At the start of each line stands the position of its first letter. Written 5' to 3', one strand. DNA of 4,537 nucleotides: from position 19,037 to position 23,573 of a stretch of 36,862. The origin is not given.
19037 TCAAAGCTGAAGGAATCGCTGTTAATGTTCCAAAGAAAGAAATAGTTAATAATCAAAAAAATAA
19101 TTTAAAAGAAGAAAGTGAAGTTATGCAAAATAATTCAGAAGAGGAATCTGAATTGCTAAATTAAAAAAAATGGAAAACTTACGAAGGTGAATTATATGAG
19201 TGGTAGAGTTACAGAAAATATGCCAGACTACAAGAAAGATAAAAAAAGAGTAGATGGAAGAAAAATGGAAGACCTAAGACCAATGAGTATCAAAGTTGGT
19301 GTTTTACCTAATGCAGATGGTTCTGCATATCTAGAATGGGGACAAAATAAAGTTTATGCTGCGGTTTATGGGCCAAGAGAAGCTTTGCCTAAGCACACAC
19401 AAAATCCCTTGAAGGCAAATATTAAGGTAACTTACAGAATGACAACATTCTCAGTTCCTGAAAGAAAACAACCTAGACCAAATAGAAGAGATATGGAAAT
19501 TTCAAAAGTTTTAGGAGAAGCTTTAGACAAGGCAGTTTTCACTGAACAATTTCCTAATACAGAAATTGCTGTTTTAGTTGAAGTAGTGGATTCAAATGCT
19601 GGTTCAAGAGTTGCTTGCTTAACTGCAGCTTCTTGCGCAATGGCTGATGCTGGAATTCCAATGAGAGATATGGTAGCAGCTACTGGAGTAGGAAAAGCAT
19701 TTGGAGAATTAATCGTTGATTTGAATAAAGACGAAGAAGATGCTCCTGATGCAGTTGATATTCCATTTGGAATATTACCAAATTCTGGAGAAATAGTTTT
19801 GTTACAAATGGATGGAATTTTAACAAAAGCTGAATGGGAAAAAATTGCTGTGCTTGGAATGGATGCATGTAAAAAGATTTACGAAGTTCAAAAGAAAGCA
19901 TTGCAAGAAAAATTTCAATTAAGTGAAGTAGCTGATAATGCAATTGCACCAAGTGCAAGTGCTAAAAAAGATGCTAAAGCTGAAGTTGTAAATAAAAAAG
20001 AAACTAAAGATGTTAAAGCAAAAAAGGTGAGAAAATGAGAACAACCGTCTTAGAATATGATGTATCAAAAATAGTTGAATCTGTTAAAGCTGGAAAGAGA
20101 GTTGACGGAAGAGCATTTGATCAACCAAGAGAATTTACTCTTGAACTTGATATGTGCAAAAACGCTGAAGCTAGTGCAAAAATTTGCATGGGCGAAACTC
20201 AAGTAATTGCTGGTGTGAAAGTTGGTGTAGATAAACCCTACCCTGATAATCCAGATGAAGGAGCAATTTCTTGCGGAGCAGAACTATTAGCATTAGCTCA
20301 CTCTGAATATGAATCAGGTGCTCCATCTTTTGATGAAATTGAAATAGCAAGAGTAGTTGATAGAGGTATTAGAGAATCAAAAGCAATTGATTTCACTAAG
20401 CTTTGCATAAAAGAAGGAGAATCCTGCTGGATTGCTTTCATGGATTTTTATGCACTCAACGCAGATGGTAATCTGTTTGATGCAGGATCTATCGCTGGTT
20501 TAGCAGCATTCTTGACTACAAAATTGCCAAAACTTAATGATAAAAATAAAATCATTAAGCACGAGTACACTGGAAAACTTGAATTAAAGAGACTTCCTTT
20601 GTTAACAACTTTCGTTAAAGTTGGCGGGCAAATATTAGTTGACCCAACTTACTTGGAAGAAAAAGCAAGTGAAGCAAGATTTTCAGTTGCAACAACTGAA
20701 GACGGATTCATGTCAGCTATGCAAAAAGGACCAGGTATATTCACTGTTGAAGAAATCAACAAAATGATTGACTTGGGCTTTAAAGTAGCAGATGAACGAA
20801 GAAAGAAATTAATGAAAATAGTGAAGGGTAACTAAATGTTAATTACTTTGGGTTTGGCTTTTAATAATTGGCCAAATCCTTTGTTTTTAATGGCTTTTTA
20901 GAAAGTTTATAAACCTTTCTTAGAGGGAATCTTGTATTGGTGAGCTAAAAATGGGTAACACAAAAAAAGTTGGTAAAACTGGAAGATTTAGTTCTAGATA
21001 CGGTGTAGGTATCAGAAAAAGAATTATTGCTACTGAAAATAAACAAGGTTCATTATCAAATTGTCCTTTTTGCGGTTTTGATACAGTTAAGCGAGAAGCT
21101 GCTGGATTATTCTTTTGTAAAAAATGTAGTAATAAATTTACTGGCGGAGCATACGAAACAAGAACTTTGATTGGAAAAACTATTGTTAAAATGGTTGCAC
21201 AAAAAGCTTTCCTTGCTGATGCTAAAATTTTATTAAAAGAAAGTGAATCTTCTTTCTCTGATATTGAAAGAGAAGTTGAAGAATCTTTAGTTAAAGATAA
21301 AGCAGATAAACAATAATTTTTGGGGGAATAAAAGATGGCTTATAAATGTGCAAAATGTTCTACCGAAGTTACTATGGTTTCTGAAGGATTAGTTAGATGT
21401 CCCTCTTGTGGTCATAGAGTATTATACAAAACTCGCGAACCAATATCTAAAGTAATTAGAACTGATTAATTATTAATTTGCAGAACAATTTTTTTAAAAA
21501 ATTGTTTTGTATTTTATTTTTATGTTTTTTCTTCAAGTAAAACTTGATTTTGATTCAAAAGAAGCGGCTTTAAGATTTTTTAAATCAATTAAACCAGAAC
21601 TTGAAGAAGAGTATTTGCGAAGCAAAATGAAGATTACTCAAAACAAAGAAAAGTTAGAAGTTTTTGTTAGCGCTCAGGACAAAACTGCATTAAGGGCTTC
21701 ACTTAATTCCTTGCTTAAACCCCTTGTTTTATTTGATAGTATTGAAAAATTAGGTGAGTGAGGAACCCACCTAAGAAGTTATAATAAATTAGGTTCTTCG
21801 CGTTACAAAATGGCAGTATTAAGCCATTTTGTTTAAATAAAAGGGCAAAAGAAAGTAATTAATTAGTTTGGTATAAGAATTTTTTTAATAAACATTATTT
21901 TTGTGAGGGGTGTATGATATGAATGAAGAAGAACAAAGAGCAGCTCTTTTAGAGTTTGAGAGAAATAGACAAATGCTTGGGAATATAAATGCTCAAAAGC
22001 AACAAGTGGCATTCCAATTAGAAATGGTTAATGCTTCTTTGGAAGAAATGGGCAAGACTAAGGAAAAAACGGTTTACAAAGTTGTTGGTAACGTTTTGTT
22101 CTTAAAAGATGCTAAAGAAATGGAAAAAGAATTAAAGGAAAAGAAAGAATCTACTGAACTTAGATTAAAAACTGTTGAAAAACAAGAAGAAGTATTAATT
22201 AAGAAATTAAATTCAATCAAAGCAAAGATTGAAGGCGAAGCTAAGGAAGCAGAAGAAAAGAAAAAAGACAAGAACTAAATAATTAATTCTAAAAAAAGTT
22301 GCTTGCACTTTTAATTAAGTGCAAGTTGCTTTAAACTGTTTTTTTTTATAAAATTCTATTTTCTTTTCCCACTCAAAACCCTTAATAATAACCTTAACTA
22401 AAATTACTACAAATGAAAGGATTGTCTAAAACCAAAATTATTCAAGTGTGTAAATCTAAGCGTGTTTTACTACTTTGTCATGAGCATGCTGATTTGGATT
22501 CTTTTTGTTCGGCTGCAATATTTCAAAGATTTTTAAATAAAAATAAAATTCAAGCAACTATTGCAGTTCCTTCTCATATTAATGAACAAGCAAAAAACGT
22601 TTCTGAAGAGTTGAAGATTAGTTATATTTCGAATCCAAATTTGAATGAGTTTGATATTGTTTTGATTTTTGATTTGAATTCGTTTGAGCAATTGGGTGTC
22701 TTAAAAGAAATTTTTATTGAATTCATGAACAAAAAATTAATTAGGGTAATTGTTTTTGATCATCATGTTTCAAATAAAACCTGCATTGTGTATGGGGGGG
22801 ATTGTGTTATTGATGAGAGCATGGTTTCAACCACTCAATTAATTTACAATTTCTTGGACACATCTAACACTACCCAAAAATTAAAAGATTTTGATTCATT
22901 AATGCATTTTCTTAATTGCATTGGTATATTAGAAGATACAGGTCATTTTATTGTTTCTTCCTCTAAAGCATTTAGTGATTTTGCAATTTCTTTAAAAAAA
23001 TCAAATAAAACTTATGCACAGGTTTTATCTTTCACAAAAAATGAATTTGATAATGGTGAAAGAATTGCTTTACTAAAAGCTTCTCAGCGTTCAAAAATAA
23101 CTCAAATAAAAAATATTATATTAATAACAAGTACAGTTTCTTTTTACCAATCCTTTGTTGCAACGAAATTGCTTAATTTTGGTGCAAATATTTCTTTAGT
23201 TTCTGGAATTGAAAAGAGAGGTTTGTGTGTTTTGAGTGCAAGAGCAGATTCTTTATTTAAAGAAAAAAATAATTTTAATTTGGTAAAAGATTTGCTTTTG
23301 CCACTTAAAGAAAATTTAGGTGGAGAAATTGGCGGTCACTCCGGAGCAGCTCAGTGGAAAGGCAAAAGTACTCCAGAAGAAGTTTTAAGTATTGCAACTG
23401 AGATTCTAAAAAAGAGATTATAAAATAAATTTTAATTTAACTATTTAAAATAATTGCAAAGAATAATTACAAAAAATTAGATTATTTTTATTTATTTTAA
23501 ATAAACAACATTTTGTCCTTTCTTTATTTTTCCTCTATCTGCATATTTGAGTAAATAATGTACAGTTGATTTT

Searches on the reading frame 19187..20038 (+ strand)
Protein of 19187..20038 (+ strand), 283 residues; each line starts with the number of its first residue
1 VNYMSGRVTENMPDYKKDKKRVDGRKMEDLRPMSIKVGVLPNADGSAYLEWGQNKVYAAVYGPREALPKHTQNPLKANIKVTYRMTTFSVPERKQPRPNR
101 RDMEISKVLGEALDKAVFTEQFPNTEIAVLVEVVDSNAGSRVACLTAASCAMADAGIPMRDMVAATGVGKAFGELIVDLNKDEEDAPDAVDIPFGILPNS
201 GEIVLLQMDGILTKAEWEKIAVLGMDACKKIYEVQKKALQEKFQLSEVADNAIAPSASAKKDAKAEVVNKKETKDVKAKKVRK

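Call 77: search_protein_families(library=pfam, proteins=[window:19187-20038:+], max_evalue=0.00001)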
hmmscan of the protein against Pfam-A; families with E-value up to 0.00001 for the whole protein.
window:19187-20038:+ (283 aa): 2 families
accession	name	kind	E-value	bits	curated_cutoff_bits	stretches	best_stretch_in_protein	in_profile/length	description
PF01138.27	RNase_PH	-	1.4e-34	119.7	25.5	1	30-158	2-130/130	3' exoribonuclease family, domain 1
PF03725.20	RNase_PH_C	-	1.4e-06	28.6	20.8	1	161-219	1-59/67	3' exoribonuclease family, domain 2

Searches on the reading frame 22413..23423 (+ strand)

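Call 77: search_protein_families(library=pfam, proteins=[window:22413-23423:+], max_evalue=0.00001)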
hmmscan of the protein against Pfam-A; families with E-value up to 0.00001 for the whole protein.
window:22413-23423:+ (336 aa): 1 family
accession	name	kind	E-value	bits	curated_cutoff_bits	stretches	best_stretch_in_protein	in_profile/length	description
PF01368.27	DHH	-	6e-11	43.1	28.1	1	18-155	2-109/125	DHH family, N-terminal domain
